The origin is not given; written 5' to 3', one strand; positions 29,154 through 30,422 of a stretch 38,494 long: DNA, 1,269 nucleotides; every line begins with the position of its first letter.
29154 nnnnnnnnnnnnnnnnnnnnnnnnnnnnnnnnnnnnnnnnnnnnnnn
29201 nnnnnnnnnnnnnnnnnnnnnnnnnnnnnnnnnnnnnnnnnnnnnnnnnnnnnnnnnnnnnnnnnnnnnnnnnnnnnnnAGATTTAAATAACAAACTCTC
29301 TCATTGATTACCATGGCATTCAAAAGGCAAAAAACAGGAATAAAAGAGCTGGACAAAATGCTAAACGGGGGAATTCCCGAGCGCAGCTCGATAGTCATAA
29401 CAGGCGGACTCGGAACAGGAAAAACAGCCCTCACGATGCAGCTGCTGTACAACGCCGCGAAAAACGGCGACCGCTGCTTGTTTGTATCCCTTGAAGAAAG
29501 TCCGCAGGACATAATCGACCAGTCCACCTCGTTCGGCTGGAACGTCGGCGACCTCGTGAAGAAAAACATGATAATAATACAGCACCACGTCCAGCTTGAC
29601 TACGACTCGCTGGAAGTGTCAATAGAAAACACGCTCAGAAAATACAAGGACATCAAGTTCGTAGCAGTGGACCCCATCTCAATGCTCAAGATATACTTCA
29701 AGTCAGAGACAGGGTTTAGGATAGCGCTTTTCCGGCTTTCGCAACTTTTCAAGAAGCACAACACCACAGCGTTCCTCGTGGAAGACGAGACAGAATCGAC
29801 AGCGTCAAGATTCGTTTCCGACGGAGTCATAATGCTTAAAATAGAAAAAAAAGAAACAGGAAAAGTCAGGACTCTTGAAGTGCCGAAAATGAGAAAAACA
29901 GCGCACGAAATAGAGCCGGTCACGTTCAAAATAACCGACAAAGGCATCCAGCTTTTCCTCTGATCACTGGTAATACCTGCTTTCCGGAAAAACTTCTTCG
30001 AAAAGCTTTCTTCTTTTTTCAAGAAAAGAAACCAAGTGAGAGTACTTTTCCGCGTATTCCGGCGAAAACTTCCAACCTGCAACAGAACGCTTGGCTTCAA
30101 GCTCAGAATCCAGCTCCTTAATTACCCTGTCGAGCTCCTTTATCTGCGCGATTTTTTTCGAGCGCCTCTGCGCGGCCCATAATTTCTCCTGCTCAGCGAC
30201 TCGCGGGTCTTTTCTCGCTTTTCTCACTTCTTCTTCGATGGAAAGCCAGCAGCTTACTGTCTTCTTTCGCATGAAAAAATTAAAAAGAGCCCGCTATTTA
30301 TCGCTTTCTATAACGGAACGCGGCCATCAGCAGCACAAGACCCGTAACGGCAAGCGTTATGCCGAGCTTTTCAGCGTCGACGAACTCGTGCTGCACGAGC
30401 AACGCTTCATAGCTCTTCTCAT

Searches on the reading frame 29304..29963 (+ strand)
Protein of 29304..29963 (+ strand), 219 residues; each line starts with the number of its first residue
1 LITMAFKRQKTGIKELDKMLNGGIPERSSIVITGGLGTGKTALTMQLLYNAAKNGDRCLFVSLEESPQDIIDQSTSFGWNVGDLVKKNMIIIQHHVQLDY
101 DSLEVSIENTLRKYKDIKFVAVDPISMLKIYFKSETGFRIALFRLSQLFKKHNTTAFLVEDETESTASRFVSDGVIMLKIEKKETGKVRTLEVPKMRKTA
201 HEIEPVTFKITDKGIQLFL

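Call 4: search_protein_families(library=ncbifam, max_evalue=0.01, proteins=[window:29304-29963:+])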
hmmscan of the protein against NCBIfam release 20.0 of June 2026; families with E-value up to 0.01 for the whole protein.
window:29304-29963:+ (219 aa): 34 families (the best 25 are shown)
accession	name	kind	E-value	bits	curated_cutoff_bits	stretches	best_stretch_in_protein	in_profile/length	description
TIGR03880.1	KaiC_arch_3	hypoth_equivalog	3.1e-37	128.3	249.45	1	12-218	1-218/224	KaiC domain-containing protein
NF006799.0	PRK09302.1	equivalog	6.6e-37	127.2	408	1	5-218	9-239/515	circadian clock protein KaiC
TIGR03877.1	thermo_KaiC_1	hypoth_equivalog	1.7e-29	103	307.25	2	7-92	2-87/238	KaiC domain-containing protein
TIGR02655.1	circ_KaiC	equivalog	9.5e-28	97.1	546.25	1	9-218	3-229/484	circadian clock protein KaiC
TIGR03881.1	KaiC_arch_4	hypoth_equivalog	5e-26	91.8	247.8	1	7-215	1-226/231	KaiC domain-containing protein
NF004723.0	PRK06067.1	subfamily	4.8e-16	59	194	1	10-211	17-228/243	flagellar accessory protein FlaH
NF052589.1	ArlH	equivalog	1.8e-15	57.2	215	1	14-210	7-215/229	archaellum protein ArlH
TIGR03878.1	thermo_KaiC_2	hypoth_equivalog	4.9e-12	45.7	232.2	1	14-163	24-176/259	KaiC domain-containing protein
TIGR00416.1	sms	equivalog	8.1e-11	41.3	403.05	1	7-93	74-155/454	DNA repair protein RadA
TIGR02237.1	recomb_radB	equivalog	2.3e-10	40.7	172.4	1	16-216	1-210/210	DNA repair and recombination protein RadB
NF006320.0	PRK08533.1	equivalog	4.1e-10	39.7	215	1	13-93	10-91/230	flagellar accessory protein FlaH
TIGR03600.1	phage_DnaB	exception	5.7e-09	35.5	498.65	1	11-105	179-269/421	phage replicative helicase, DnaB family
NF004629.0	PRK05973.1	equivalog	4.5e-07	29.1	156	1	30-100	67-137/237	DNA helicase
TIGR00665.1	DnaB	equivalog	8.3e-07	28.2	385.25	1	10-75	179-244/435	replicative DNA helicase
NF003301.0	PRK04301.1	equivalog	1.7e-06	27.5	259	1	7-143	81-221/316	DNA repair and recombination protein RadA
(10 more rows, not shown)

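Call 9: search_protein_families(library=pfam, max_evalue=0.001, proteins=[window:29304-29963:+])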
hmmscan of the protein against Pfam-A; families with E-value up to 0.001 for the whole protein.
window:29304-29963:+ (219 aa): 11 families
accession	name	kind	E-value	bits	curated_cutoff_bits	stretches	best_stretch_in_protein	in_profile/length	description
PF06745.19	ATPase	-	7.7e-50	169.9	26.6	1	10-217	2-226/231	KaiC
PF03796.21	DnaB_C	-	1.4e-09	38.2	27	1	10-73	3-66/255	DnaB-like helicase C terminal domain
PF13481.12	AAA_25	-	2.5e-07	31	27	1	6-159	12-187/195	AAA domain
PF07088.17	GvpD_P-loop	-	1.2e-05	25.7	24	1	28-189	11-183/189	GvpD gas vesicle protein, P-loop domain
PF13245.12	AAA_19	-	4.8e-05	24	25.1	1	27-131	11-105/134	AAA domain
PF01637.24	ATPase_2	-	6e-05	23.4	33.2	1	12-201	7-188/225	ATPase domain predominantly from Archaea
PF20720.3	nSTAND3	-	6.5e-05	23.1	27.2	1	27-70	17-57/155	Novel STAND NTPase 3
PF25199.1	nSTAND_NTPase5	-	0.00013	22.2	34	1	27-121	41-130/145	Novel STAND NTPase 5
PF01695.23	IstB_IS21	-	0.00025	21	24.1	1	26-100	91-167/238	IstB-like ATP binding protein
PF00154.27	RecA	-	0.00046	20.2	27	1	11-125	35-139/262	recA bacterial DNA recombination protein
PF10412.15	TrwB_AAD_bind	-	0.00078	18.9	20.5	0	26-60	14-48/387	Type IV secretion-system coupling protein DNA-binding domain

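Call 16: find_encoding_contigs(protein=window:29304-29963:+, flank=10000, max_places=6)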
Protein window:29304-29963:+ (219 aa): no gene with exactly this product is on record in the collection.

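Call 18: find_homologous_proteins(query=window:29304-29963:+, max_evalue=1e-10)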
Query window:29304-29963:+ (219 aa): 19 proteins with E <= 1e-10 among 146 candidates.
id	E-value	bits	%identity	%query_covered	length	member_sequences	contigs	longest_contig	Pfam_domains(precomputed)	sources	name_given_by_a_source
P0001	2.5e-135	467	100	99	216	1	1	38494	PF06745.20,PF07088.17,PF03796.22,PF23442.2,PF13481.13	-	-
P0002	3.9e-101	355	75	98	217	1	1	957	PF06745.20,PF03796.22,PF23442.2,PF13481.13,PF20720.4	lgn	-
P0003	3.6e-96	339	69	98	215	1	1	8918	PF06745.20,PF07088.17,PF03796.22,PF23442.2,PF00154.28,PF25199.2,PF13481.13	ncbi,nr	ncbi:hypothetical protein H0N95_01230 [Candidatus Micrarchaeota archaeon]|nr:hypothetical protein [C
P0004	5.7e-95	335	69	98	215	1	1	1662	PF06745.20,PF03796.22,PF13245.13,PF23442.2,PF00154.28,PF25199.2,PF13481.13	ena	-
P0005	3.9e-88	313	65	98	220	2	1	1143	PF06745.20,PF03796.22,PF23442.2,PF25199.2,PF13481.13,PF20720.4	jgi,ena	-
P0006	2.5e-31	127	35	97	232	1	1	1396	PF06745.20,PF03796.22,PF23442.2,PF13481.13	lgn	-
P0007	1.4e-25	108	34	95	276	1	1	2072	PF06745.20,PF23442.2,PF13481.13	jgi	-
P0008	1.3e-24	105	34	97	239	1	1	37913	PF06745.20,PF03796.22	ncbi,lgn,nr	ncbi:MAG: ATPase domain-containing protein [Candidatus Altiarchaeota archaeon]|nr:ATPase domain-cont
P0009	9.6e-23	99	30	99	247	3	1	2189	PF06745.20,PF03796.22,PF23442.2,PF13481.13,PF20720.4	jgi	jgi:KaiC domain protein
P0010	2.8e-22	98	32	97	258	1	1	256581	PF06745.20,PF23442.2,PF13481.13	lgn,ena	-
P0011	6.4e-22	96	32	97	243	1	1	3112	PF06745.20,PF23442.2,PF13481.13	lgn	-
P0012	2.4e-21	95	33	95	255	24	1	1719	PF06745.20,PF03796.22,PF05625.18,PF23442.2,PF00154.28,PF13481.13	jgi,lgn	-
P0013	5.0e-21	94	30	95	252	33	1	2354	PF06745.20,PF07088.17,PF23442.2,PF08423.18,PF00154.28,PF13481.13,PF20720.4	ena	-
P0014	5.5e-21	93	31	95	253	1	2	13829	PF06745.20,PF23442.2,PF00154.28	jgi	-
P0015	1.2e-19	89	30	95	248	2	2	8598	PF06745.20,PF23442.2,PF08423.18,PF00154.28,PF13481.13,PF20720.4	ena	-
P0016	2.2e-19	88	30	95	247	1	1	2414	PF06745.20,PF23442.2,PF00154.28,PF13481.13,PF20720.4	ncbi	-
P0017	4.9e-17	81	34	96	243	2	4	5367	PF06745.20,PF23442.2,PF00154.28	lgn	-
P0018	8.0e-17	80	31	96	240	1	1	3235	PF06745.20,PF23442.2,PF13481.13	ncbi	-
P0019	5.8e-15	74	29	96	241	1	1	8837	PF06745.20,PF03796.22,PF23442.2,PF13481.13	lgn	-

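Call 19: find_encoding_contigs(protein=P0003, flank=10000, max_places=3)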
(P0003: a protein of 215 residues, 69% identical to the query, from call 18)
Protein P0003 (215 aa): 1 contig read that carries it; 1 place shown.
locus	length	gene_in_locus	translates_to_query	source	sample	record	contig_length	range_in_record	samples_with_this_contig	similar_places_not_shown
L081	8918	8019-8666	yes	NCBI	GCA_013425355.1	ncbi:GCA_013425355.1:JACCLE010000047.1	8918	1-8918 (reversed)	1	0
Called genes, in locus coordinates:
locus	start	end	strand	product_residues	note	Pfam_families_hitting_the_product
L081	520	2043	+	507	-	PF00437:T2SSE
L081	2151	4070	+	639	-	PF00482:T2SSF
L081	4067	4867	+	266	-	PF00482:T2SSF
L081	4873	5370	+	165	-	-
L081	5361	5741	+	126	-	-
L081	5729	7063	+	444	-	PF00092:VWA, PF13519:VWA_2 (weak), PF13768:VWA_3 (weak)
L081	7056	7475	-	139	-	-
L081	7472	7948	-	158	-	PF23960:DUF7289 (weak)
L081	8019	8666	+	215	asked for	PF00154:RecA_N (weak), PF03796:DnaB_C (weak), PF06745:ATPase, PF13481:AAA_25 (weak), PF23442:DUF7125 (weak), PF25199:nSTAND_NTPase5 (weak), PF07088:GvpD_P-loop (weak)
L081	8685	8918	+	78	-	PF04266:ASCH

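Call 20: find_encoding_contigs(protein=P0001, flank=10000, max_places=3)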
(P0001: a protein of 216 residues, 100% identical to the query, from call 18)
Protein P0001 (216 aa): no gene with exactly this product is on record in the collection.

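Call 21: find_encoding_contigs(protein=P0008, flank=8000, max_places=2)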
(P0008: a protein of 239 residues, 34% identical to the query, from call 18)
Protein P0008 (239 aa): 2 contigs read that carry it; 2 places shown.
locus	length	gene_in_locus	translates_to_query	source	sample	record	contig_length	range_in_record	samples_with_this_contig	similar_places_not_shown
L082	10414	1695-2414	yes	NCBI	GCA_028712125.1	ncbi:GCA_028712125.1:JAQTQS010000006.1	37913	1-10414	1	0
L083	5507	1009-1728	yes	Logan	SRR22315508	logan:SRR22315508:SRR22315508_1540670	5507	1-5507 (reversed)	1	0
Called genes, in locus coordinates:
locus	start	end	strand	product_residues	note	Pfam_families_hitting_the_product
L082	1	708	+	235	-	PF00701:DHDPS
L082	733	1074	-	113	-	PF01849:NAC, PF19026:UBA_HYPK (weak)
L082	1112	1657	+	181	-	PF10469:AKAP7_NLS, PF02834:LigT_PEase, PF13563:2_5_RNA_ligase2, PF02834:LigT_PEase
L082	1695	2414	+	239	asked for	PF03796:DnaB_C, PF06745:ATPase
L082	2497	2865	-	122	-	PF04472:SepF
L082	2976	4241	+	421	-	PF01637:ATPase_2 (weak), PF13191:AAA_16, PF13401:AAA_22, PF24883:NPHP3_N (weak), PF00004:AAA (weak), PF22703:Cdc6_lid, PF09079:WHD_Cdc6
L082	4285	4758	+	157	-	PF01862:PvlArgDC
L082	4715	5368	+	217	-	PF02517:Rce1-like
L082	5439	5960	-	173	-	PF00413:Peptidase_M10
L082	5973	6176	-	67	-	-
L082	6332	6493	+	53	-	PF04014:MazE_antitoxin (weak)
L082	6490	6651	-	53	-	-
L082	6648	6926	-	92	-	-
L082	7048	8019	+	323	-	-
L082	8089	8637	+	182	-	-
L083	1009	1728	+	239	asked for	PF03796:DnaB_C, PF06745:ATPase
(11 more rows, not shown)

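Call 22: find_encoding_contigs(protein=P0010, flank=8000, max_places=2)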
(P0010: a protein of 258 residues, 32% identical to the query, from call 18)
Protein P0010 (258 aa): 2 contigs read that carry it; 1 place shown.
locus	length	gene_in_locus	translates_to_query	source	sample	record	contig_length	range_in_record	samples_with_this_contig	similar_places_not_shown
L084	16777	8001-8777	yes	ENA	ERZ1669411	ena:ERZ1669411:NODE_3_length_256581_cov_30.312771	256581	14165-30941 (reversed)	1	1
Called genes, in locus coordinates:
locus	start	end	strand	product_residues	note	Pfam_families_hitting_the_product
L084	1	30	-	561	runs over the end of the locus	PF00092:VWA (weak), PF13519:VWA_2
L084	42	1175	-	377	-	PF20030:bpMoxR, PF07728:AAA_5, PF17868:AAA_lid_8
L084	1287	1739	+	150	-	PF01986:DUF123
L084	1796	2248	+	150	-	PF21473:OB_Ssb-like (weak), PF01336:tRNA_anti-codon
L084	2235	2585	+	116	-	PF05402:PqqD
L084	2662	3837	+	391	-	PF00108:Thiolase_N, PF22691:Thiolase_C_1, PF02803:Thiolase_C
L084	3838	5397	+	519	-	PF01039:Carboxyl_trans, PF06833:MdcE (faint), PF03255:ACCA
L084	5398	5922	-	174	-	PF25919:BSH_CusB (faint), PF00364:Biotin_lipoyl, PF25917:BSH_RND (weak), PF25973:BSH_CzcB (faint), PF25984:BSH_YknX (weak)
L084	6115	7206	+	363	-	PF04055:Radical_SAM, PF08608:Wyosine_form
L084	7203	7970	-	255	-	PF06508:QueC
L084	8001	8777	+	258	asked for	PF13481:AAA_25 (weak), PF06745:ATPase, PF23442:DUF7125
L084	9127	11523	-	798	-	PF01315:Ald_Xan_dh_C, PF02738:MoCoBD_1, PF20256:MoCoBD_2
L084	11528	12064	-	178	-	PF13085:Fer2_3 (weak), PF00111:Fer2, PF01799:Fer2_2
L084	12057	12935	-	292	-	PF00941:FAD_binding_5, PF03450:CO_deh_flav_C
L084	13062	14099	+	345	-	PF00291:PALP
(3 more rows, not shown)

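Call 23: find_encoding_contigs(protein=P0014, flank=8000, max_places=2)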
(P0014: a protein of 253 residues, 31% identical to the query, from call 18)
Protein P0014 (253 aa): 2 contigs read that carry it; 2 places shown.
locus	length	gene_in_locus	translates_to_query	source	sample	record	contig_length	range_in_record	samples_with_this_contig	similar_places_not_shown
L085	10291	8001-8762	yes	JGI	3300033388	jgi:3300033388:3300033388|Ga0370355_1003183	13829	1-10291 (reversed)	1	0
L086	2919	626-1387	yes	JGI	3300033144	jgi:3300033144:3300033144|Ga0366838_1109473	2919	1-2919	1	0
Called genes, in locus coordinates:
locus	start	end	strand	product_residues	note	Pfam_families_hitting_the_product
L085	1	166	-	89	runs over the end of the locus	-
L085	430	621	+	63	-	-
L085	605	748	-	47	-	-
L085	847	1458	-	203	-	-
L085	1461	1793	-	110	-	-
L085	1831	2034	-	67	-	-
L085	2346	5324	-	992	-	-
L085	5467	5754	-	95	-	-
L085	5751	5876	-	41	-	-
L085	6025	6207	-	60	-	-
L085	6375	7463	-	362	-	PF00589:Phage_integrase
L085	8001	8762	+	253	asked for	PF00154:RecA_N (weak), PF06745:ATPase, PF23442:DUF7125 (weak)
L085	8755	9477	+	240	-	PF05763:DUF835 (weak)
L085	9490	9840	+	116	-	-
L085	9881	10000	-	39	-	-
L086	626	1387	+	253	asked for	PF00154:RecA_N (weak), PF06745:ATPase, PF23442:DUF7125 (weak)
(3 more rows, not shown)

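Call 26: search_solved_structures(query=window:29304-29963:+, max_evalue=0.00001)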
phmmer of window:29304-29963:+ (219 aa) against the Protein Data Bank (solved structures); distinct sequences matched with E-value up to 0.00001: 48.
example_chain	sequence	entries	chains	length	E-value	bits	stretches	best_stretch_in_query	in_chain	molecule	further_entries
8zn5_B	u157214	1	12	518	9.5e-46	159.5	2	4-218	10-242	KaiC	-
8zn6_F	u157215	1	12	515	8.6e-42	146.5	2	5-218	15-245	KaiC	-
7x1y_A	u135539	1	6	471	1.4e-38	136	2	5-218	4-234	Circadian clock oscillator protein KaiC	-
4ijm_A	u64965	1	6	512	1.7e-38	135.8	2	5-218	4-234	Circadian clock protein kinase KaiC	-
7dyk_A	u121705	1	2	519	1.8e-38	135.7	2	5-218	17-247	Circadian clock protein kinase KaiC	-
3jzm_A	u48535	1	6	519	1.9e-38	135.6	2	5-218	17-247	Circadian clock protein kinase kaiC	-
1u9i_A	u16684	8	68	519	1.9e-38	135.6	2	5-218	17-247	KaiC | Circadian clock protein kinase kaiC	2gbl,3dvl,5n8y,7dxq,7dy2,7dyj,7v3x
7x1z_A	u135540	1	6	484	2e-38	135.6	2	5-218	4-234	Circadian clock oscillator protein KaiC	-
8wve_A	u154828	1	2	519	2e-38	135.5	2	5-218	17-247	Circadian clock oscillator protein KaiC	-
1tf7_A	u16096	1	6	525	2e-38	135.5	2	5-218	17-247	KaiC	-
7dyi_A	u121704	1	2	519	2e-38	135.5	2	5-218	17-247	Circadian clock protein kinase KaiC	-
3k0f_A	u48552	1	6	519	2.1e-38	135.5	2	5-218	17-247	Circadian clock protein kinase KaiC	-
7s65_A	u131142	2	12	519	2.2e-38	135.4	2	5-218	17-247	Circadian clock protein kinase KaiC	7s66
7dye_A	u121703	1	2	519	2.2e-38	135.4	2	5-218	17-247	Circadian clock protein kinase KaiC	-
3k0a_A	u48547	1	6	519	2.3e-38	135.4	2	5-218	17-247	Circadian clock protein kinase KaiC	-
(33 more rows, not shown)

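Call 54: search_protein_families(library=ncbifam, max_evalue=1e-8, proteins=[P0003])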
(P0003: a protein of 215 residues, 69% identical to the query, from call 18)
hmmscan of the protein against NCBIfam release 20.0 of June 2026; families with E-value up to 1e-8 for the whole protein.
P0003 (215 aa): 11 families
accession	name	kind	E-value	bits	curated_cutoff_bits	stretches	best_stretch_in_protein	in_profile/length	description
NF006799.0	PRK09302.1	equivalog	1.9e-37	129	408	1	3-213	10-237/515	circadian clock protein KaiC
TIGR03880.1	KaiC_arch_3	hypoth_equivalog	2.5e-37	128.6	249.45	1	9-215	1-218/224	KaiC domain-containing protein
TIGR03877.1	thermo_KaiC_1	hypoth_equivalog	1.9e-31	109.4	307.25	1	3-213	1-231/238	KaiC domain-containing protein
TIGR02655.1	circ_KaiC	equivalog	2.3e-27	95.8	546.25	1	5-214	2-228/484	circadian clock protein KaiC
TIGR03881.1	KaiC_arch_4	hypoth_equivalog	8.7e-27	94.3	247.8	1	4-208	1-221/231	KaiC domain-containing protein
NF004723.0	PRK06067.1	subfamily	4.3e-13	49.3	194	1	6-132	16-148/243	flagellar accessory protein FlaH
NF052589.1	ArlH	equivalog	2.5e-11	43.8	215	1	11-125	7-127/229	archaellum protein ArlH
TIGR00416.1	sms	equivalog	4.8e-11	42.1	403.05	1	4-122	74-179/454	DNA repair protein RadA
TIGR03878.1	thermo_KaiC_2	hypoth_equivalog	3.2e-10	39.8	232.2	1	15-158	27-174/259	KaiC domain-containing protein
TIGR02237.1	recomb_radB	equivalog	2.3e-09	37.5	172.4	1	13-213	1-210/210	DNA repair and recombination protein RadB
NF006320.0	PRK08533.1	equivalog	7.7e-09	35.5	215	1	9-90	9-90/230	flagellar accessory protein FlaH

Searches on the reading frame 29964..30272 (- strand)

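Call 9: search_protein_families(library=pfam, max_evalue=0.001, proteins=[window:29964-30272:-])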
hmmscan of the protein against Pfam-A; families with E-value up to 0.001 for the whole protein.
window:29964-30272:- (102 aa): 0 families

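Call 80: search_protein_families(library=ncbifam, max_evalue=0.1, proteins=[window:29964-30272:-])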
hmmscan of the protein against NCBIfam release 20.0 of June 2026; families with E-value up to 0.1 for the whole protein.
window:29964-30272:- (102 aa): 1 family
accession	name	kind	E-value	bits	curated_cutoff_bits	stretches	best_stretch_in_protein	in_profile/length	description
TIGR03026.1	NDP-sugDHase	subfamily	0.072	11.8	189.8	1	11-60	189-238/413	nucleotide sugar dehydrogenase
